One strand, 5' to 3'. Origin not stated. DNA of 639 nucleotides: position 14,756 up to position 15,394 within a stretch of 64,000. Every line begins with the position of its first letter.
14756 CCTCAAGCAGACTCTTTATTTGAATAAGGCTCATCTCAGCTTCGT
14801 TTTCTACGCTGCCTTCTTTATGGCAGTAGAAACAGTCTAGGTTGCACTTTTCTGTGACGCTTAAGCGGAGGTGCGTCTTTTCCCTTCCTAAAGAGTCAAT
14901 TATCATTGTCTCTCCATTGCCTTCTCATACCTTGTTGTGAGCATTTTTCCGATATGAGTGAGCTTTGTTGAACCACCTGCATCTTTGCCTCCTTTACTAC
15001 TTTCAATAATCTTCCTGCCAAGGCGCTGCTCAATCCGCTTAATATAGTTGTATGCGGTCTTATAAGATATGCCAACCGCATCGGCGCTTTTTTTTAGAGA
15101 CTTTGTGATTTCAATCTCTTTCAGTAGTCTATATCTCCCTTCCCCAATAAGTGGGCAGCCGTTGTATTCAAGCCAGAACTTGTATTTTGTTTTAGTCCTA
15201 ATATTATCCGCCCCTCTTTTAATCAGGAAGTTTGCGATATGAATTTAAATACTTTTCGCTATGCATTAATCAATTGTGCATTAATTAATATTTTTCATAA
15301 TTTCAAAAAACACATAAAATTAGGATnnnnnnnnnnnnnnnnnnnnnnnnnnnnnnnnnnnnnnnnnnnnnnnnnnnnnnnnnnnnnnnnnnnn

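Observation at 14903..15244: ModE-like regulator at the head of the Moco operon has no ATG/GTG/TTG start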

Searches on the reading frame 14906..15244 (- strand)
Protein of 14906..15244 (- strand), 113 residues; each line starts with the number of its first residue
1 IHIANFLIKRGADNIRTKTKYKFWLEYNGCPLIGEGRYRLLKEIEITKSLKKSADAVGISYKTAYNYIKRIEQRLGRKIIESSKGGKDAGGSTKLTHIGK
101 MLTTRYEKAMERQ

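Call 6: search_protein_families(library=pfam, proteins=[window:14906-15244:-], max_evalue=0.01)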
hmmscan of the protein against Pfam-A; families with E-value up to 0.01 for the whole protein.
seq(113 aa): 2 families
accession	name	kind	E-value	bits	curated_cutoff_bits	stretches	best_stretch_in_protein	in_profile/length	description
PF00126.33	HTH_1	-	7.3e-06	26.3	26.6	1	39-99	5-59/60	Bacterial regulatory helix-turn-helix protein, lysR family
PF13551.12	HTH_29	-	0.0052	17.3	28.1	1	49-73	14-38/64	Winged helix-turn helix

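Call 7: search_protein_families(library=ncbifam, proteins=[window:14906-15244:-], max_evalue=0.01)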
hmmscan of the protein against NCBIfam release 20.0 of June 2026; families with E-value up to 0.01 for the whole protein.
seq(113 aa): 2 families
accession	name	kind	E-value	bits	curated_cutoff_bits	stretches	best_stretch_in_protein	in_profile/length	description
TIGR00637.1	ModE_repress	subfamily_domain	4e-18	65.3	98.5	1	33-109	2-77/100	ModE molybdate transport repressor domain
NF007957.0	PRK10676.1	equivalog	2.3e-10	40.1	369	1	37-107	21-90/263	molybdenum-dependent transcriptional regulator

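Call 8: find_homologous_proteins(query=window:14906-15244:-, max_evalue=0.00001)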
Query seq(113 aa) (113 aa): 6 proteins with E <= 0.00001 among 8 candidates.
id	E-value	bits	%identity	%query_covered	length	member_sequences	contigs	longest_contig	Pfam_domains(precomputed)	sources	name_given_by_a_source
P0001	4.8e-67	241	99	100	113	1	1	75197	PF00126.34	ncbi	ncbi:MAG: LysR family transcriptional regulator [Candidatus Woesearchaeota archaeon]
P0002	2.8e-30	123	66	81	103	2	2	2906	-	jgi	-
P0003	2.8e-30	123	65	84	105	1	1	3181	PF00126.34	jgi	-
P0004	1.8e-29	120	67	81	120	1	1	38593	PF00126.34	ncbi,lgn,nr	ncbi:LysR family transcriptional regulator [Candidatus Woesearchaeota archaeon]|nr:LysR family trans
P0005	4.0e-29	119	63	87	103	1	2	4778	-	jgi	-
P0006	1.6e-26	111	64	84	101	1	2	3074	-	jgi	jgi:molybdate transport system regulatory protein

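Call 10: find_encoding_contigs(protein=P0001, flank=3000, max_places=3)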
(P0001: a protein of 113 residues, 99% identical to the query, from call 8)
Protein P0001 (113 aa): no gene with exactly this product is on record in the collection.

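Call 11: find_encoding_contigs(protein=P0004, flank=6000, max_places=3)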
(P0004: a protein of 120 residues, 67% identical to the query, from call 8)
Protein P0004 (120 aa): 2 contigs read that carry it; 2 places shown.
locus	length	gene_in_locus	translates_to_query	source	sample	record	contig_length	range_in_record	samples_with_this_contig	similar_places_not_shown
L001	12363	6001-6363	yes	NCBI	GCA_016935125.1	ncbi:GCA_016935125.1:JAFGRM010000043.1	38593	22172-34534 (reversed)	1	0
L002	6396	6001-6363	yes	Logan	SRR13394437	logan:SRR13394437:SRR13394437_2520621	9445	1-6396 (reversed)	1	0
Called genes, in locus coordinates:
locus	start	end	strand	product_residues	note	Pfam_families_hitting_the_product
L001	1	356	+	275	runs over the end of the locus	-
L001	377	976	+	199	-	-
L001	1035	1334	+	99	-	-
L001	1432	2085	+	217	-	-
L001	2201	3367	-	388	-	PF13439:Glyco_transf_4, PF00534:Glycos_transf_1, PF13692:Glyco_trans_1_4, PF13524:Glyco_trans_1_2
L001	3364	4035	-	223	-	PF02585:PIG-L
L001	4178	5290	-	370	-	-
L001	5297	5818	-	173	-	-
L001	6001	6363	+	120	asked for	PF00126:HTH_1 (weak)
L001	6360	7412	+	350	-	PF13576:Pentapeptide_3 (faint), PF04055:Radical_SAM, PF13353:Fer4_12 (weak), PF06463:Mob_synth_C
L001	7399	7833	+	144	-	PF01967:MoaC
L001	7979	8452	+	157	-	PF00994:MoCF_biosynth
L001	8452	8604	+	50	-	-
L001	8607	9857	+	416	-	PF03453:MoeA_N, PF00994:MoCF_biosynth, PF03454:MoeA_C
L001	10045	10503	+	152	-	PF03473:MOSC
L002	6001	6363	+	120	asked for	PF00126:HTH_1 (weak)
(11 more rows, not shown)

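Call 13: find_encoding_contigs(protein=P0003, flank=4000, max_places=2)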
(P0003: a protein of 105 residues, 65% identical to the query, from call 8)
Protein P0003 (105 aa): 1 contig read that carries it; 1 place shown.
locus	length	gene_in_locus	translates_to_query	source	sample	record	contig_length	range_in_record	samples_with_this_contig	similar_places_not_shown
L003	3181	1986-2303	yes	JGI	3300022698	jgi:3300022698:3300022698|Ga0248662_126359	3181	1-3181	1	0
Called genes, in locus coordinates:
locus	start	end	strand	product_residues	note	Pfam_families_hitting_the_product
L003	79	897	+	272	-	PF02811:PHP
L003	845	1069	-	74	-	-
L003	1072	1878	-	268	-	-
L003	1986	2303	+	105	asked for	PF00126:HTH_1 (weak)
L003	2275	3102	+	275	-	PF04055:Radical_SAM, PF13353:Fer4_12 (faint), PF06463:Mob_synth_C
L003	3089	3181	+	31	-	?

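Call 14: find_encoding_contigs(protein=P0005, flank=4000, max_places=2)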
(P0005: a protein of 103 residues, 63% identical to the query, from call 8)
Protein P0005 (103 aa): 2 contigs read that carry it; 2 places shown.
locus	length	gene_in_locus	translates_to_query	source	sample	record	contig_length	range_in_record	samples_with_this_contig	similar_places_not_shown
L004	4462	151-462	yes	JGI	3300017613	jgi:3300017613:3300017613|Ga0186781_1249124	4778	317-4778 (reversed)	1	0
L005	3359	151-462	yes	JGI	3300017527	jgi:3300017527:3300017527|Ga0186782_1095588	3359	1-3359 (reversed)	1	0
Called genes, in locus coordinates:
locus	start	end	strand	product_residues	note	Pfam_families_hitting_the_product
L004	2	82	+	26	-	?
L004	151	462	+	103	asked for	-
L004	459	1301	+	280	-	PF04055:Radical_SAM, PF13353:Fer4_12 (weak), PF06463:Mob_synth_C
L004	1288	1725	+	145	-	PF01967:MoaC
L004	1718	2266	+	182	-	PF00994:MoCF_biosynth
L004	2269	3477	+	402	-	PF03453:MoeA_N, PF00994:MoCF_biosynth, PF03454:MoeA_C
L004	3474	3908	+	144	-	PF03473:MOSC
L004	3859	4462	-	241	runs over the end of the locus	PF20143:NAD_kinase_C (weak)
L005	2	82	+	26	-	?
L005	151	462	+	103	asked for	-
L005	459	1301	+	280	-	PF04055:Radical_SAM, PF13353:Fer4_12 (weak), PF06463:Mob_synth_C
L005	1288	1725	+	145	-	PF01967:MoaC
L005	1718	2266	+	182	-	PF00994:MoCF_biosynth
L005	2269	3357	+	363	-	?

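Call 15: find_encoding_contigs(protein=P0006, flank=4000, max_places=2)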
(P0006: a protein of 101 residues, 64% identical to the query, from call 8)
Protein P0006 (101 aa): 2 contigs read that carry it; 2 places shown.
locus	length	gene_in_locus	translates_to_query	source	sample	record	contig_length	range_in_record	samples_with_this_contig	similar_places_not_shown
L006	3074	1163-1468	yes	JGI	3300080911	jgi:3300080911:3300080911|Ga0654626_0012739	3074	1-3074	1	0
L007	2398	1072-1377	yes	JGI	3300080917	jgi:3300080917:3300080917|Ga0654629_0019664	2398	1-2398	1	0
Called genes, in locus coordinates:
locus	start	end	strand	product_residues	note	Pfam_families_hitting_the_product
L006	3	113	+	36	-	?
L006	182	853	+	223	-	-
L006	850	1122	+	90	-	PF14947:HTH_45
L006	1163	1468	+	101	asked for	-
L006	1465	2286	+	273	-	PF04055:Radical_SAM, PF06463:Mob_synth_C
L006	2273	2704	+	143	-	PF01967:MoaC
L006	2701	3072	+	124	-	?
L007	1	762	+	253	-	?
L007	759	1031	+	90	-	PF14947:HTH_45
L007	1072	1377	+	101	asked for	-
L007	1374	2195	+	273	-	PF04055:Radical_SAM, PF06463:Mob_synth_C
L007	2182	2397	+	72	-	?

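Call 16: find_encoding_contigs(protein=P0002, flank=4000, max_places=2)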
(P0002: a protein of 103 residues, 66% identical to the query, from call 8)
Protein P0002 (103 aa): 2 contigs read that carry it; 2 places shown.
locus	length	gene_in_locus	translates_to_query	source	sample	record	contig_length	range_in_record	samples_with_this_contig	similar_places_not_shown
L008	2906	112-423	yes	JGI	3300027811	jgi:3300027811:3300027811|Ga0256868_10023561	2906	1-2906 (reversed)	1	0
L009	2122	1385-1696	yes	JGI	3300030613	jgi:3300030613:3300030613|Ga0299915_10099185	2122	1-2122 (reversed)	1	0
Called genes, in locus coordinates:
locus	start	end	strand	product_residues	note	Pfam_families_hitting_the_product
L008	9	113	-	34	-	-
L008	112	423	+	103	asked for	-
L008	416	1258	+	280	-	PF04055:Radical_SAM, PF13353:Fer4_12, PF06463:Mob_synth_C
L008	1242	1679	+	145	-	PF01967:MoaC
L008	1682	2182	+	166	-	PF00994:MoCF_biosynth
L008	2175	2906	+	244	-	?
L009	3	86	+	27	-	?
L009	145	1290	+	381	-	PF00378:ECH_1, PF16113:ECH_2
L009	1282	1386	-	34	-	-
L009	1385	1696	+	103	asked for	-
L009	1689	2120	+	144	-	?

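Call 21: find_related_loci(query=A1, collection=genome_contigs, flank=2500)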
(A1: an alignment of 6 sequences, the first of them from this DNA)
Query A1 (113 aa) in genome_contigs; peptide patterns used: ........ (x = any residue, [..] = any of these).
15 stretches matched a pattern; 6 encode a relative of the query (tblastn E <= 1e-3); 6 distinct loci.
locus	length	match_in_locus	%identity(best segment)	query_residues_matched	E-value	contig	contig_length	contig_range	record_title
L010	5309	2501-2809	61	10-112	8e-37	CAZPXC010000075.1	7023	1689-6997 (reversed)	MAG TPA_asm: uncultured Methanosarcinales archaeon isolate binchicken_co151_549 genome assembly, contig: NODE_18185_leng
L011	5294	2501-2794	63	15-112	4e-35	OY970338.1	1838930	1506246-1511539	MAG: uncultured Candidatus Woesearchaeota archaeon isolate MFD02416.bin.c.18 genome assembly, chromosome: 1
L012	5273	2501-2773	67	20-110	3e-35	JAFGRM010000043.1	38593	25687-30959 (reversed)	MAG: Candidatus Woesearchaeota archaeon isolate Zod_Metabat.828 k87_6284146, whole genome shotgun sequence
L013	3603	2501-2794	61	15-112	4e-34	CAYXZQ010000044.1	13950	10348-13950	MAG TPA_asm: uncultured Methanosarcinales archaeon isolate SRP214966_co3_191 genome assembly, contig: NODE_6742_length_1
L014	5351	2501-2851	56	1-112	7e-33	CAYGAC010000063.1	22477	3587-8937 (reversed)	MAG TPA_asm: uncultured Thermoplasmatales archaeon isolate ERP108616_co1_401 genome assembly, contig: k119_1167244, whol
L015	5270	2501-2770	38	18-108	6e-17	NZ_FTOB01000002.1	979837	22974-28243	Zobellia uliginosa strain DSM 2061, whole genome shotgun sequence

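Call 23: find_related_loci(query=A1, collection=metagenome_contigs, flank=1500)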
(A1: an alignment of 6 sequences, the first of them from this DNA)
Query A1 (113 aa) in metagenome_contigs; peptide patterns used: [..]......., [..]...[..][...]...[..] (x = any residue, [..] = any of these).
144 stretches matched a pattern; 8 encode a relative of the query (tblastn E <= 1e-3); 8 distinct loci.
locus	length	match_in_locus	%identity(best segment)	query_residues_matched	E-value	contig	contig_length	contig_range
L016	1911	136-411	66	21-112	2e-36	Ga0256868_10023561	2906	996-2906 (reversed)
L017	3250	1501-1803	59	12-112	2e-36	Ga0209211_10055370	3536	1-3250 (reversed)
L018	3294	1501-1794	62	13-112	2e-34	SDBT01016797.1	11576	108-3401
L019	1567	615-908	61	15-112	1e-34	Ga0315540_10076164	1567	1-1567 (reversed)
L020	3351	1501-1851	56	1-112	4e-33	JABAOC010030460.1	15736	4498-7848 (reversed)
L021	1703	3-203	60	52-112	2e-18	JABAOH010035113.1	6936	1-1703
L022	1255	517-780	44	22-109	5e-16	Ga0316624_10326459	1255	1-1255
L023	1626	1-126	57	71-112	4e-11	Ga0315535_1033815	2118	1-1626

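Call 52: search_solved_structures(query=A1, max_evalue=0.01, show_alignments=2)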
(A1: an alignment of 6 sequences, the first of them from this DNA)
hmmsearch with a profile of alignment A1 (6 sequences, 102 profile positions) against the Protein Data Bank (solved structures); distinct sequences matched with E-value up to 0.01: 3.
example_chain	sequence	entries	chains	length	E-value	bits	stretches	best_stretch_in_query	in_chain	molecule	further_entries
2ijl_A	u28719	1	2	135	6.9e-11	45.6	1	21-101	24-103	Molybdenum-binding transcriptional repressor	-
1b9m_A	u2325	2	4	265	9.4e-10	41.9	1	24-96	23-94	PROTEIN (MODE)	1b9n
1o7l_A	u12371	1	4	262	1e-09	41.8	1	25-96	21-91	TRANSCRIPTIONAL REGULATOR MODE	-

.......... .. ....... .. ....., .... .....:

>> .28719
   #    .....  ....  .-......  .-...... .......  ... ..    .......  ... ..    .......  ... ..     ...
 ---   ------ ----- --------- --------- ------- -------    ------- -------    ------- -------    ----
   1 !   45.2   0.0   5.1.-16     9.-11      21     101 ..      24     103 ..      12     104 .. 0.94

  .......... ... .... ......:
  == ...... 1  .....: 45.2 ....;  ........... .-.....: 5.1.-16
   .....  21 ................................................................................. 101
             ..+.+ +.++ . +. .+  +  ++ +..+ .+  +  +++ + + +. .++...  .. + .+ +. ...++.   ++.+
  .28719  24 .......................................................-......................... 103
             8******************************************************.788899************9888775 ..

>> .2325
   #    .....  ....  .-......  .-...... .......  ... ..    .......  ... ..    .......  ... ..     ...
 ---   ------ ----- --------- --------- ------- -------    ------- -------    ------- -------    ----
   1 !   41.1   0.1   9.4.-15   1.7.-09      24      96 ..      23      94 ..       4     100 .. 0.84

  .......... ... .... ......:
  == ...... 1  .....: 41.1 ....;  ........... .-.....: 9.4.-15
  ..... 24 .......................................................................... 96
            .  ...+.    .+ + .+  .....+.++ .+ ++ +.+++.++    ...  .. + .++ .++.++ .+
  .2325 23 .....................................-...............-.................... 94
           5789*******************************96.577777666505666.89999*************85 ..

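Call 63: predict_structure(alignment_id=A1)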
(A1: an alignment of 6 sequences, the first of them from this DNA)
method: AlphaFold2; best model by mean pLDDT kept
length: 113 residues; sequences in the alignment: 6
mean_pLDDT: 81.3   pTM: 0.72
mean pLDDT of the five models: 81.3, 80.6, 80.1, 79.8, 79.5
residues with pLDDT >= 90: 61; 70-90: 23; 50-70: 15; < 50: 14
segments of 3 or more residues with pLDDT < 50: 5-18
pLDDT, mean of each block of 10 residues (from residue 1): 49 45 78 91 94 95 95 93 74 92 89 74
secondary structure, 60 per line:
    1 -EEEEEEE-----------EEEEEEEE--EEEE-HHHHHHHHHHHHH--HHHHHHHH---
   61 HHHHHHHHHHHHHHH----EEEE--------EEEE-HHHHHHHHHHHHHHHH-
elements in order: E2-8 E20-27 E30-33 H35-47 H50-57 H61-75 E80-83 E92-95 H97-112
